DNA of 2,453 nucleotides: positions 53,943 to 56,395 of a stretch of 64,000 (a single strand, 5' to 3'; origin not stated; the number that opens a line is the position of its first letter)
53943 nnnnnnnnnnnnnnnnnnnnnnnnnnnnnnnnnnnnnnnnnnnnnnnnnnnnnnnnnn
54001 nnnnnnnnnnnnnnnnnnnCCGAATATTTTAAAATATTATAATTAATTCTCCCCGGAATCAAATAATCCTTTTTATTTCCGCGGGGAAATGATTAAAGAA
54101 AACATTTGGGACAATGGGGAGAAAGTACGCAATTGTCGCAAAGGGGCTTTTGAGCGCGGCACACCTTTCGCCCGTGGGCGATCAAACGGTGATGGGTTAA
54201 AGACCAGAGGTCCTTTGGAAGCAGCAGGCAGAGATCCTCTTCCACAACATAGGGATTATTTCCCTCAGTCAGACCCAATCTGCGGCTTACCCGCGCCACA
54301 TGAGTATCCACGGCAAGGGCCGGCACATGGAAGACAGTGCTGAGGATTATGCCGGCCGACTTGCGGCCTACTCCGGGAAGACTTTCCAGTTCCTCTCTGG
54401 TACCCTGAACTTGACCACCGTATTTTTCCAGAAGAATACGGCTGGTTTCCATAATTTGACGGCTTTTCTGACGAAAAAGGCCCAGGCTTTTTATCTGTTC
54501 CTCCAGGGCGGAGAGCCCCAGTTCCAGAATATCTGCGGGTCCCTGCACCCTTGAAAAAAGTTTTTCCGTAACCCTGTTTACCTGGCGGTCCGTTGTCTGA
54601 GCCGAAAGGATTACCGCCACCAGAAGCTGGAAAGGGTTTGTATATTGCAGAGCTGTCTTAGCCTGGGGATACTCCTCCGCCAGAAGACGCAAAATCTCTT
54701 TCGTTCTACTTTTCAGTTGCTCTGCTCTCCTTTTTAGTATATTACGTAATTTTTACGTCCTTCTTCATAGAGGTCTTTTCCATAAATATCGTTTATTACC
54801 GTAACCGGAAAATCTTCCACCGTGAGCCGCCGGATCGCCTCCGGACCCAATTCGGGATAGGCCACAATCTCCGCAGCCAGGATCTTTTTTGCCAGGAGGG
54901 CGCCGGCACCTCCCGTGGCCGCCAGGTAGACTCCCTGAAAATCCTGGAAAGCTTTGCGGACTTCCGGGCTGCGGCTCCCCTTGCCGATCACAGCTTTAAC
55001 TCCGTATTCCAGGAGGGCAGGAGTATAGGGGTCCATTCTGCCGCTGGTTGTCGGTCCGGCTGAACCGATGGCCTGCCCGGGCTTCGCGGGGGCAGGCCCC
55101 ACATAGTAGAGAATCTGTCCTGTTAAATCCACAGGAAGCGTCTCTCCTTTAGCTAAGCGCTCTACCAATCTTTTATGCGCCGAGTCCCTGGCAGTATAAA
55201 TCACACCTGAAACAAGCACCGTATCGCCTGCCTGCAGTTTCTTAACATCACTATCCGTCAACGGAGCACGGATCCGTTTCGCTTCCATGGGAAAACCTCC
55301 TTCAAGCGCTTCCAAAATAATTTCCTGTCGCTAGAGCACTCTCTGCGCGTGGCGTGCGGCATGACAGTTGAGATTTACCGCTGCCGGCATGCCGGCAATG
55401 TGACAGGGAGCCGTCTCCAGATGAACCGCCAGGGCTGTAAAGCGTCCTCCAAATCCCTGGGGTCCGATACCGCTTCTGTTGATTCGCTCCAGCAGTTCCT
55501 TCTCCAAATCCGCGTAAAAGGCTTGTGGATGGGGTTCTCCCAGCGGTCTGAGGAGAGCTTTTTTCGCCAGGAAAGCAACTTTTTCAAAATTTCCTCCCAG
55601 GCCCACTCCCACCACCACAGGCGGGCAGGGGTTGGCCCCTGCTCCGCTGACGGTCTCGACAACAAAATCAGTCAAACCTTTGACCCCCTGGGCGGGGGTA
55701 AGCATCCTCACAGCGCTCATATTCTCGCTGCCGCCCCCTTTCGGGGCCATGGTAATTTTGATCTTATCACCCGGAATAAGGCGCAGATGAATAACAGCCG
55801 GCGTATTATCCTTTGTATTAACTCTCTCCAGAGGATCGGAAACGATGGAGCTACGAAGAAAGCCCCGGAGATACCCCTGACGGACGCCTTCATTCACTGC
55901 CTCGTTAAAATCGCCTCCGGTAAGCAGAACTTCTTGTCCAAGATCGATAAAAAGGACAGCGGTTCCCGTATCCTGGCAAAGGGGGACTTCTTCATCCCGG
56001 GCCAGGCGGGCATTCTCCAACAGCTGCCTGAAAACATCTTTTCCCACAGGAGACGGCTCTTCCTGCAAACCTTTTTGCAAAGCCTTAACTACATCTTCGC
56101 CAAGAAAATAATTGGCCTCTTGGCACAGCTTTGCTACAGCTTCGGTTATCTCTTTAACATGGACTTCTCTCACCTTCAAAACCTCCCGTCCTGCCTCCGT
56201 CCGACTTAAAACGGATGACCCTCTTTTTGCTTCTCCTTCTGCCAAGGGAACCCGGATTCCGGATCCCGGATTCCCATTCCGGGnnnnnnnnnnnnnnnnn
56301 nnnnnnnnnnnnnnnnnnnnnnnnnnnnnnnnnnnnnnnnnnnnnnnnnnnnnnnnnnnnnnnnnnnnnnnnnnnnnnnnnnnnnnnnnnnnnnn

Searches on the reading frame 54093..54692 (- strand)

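Call 27: search_protein_families(library=pfam, proteins=[window:54093-54692:-], max_evalue=0.0001)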
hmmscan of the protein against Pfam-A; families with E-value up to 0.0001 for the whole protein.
window:54093-54692:- (199 aa): 2 families
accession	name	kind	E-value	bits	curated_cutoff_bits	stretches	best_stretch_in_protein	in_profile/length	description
PF00730.31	HhH-GPD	-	7.6e-21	74.9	26.2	1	25-154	1-102/108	HhH-GPD superfamily base excision DNA repair protein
PF00633.29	HHH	-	1.3e-07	31.5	24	1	90-118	1-29/30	Helix-hairpin-helix motif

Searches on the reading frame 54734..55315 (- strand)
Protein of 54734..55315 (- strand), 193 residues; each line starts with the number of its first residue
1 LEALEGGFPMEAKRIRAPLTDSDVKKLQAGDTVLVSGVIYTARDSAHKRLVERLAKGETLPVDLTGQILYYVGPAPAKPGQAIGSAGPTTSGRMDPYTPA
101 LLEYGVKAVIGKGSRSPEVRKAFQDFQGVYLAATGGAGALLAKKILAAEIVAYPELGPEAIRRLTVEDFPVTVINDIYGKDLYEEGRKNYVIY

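Call 27: search_protein_families(library=pfam, proteins=[window:54734-55315:-], max_evalue=0.0001)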
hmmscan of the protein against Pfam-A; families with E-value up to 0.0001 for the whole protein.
window:54734-55315:- (193 aa): 1 family
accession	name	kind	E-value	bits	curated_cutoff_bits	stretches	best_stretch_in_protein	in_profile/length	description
PF05683.17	Fumerase_C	-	1.1e-57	195.1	22.2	1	16-185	32-204/205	Fumarase C-terminus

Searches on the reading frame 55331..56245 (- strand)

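Call 27: search_protein_families(library=pfam, proteins=[window:55331-56245:-], max_evalue=0.0001)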
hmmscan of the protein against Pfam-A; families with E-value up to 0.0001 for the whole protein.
window:55331-56245:- (304 aa): 1 family
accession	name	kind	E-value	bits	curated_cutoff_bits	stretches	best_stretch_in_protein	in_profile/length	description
PF05681.19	Fumerase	-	4.6e-115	384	25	1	34-301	1-268/270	Fumarate hydratase (Fumerase)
